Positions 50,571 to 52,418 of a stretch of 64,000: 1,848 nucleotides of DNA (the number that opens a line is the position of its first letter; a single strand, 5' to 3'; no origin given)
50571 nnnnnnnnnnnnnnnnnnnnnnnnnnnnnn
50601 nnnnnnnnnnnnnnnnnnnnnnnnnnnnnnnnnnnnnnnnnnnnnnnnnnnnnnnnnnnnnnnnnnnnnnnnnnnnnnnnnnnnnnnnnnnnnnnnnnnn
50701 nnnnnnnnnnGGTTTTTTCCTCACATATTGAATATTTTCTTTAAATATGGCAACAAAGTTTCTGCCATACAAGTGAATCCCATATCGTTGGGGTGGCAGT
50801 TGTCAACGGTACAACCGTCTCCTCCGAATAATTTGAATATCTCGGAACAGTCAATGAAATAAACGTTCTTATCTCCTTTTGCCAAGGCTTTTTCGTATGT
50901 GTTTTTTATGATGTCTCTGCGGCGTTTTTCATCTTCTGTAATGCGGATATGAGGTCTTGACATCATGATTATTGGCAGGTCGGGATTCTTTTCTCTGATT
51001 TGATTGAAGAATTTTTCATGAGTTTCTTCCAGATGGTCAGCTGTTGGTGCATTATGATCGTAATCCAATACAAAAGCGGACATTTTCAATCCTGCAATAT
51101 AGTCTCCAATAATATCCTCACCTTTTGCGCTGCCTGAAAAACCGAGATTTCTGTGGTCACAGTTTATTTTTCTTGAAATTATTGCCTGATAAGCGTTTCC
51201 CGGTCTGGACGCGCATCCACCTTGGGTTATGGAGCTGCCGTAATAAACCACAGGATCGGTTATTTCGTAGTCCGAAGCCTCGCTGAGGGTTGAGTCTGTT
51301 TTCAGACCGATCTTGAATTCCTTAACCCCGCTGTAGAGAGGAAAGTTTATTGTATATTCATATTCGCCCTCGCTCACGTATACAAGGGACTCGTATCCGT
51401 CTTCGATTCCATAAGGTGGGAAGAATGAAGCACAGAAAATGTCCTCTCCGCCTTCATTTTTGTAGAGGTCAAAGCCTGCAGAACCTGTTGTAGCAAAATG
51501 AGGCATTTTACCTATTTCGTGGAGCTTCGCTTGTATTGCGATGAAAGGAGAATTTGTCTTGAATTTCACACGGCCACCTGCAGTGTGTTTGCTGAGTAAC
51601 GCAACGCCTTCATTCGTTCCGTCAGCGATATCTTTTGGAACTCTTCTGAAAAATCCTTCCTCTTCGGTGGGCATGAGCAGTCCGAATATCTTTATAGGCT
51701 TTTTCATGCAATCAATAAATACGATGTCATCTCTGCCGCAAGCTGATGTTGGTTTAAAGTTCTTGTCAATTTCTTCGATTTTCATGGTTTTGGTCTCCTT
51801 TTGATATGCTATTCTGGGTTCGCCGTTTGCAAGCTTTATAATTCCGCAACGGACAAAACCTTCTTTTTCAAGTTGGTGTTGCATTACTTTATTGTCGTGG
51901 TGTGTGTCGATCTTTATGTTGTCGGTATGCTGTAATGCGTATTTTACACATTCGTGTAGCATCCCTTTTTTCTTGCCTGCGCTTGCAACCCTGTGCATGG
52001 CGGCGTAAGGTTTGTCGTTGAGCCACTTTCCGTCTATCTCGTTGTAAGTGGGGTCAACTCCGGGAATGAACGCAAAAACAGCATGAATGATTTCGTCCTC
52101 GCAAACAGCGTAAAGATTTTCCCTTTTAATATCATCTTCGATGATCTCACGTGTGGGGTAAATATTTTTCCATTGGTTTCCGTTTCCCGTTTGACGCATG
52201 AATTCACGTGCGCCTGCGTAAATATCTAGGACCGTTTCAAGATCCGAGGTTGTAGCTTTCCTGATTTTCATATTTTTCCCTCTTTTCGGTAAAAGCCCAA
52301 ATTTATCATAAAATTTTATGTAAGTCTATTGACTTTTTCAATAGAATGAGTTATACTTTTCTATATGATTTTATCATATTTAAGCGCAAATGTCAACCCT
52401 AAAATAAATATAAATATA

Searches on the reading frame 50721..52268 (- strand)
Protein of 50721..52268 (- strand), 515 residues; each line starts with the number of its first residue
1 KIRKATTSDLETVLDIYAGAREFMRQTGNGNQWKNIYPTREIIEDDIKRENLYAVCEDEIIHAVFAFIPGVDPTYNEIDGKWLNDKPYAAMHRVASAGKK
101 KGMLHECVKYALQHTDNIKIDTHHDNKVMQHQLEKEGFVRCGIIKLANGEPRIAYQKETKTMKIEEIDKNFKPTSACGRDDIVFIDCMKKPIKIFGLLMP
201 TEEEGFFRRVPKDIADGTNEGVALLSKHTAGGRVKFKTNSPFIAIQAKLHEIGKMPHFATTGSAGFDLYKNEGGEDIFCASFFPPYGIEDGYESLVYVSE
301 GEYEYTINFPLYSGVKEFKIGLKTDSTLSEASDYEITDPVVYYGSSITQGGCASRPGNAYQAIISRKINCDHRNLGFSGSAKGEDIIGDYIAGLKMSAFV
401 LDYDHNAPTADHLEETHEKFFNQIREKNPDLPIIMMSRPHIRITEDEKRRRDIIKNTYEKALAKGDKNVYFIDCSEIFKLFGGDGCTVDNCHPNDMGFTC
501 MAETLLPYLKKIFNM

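Call 104: search_protein_families(library=pfam, proteins=[window:50721-52268:-], max_evalue=0.00001)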
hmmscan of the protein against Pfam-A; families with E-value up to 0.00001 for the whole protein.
window:50721-52268:- (515 aa): 3 families
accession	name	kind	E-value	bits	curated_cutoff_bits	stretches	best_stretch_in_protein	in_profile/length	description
PF14606.12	Lipase_GDSL_3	-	6.8e-35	121.4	27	1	338-509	2-177/178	GDSL-like Lipase/Acylhydrolase family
PF14607.12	GxDLY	-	8e-29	100.8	27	1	183-327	2-145/146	N-terminus of Esterase_SGNH_hydro-type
PF13472.12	Lipase_GDSL_2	-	6.2e-08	33.8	32.9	1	343-497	2-175/178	GDSL-like Lipase/Acylhydrolase family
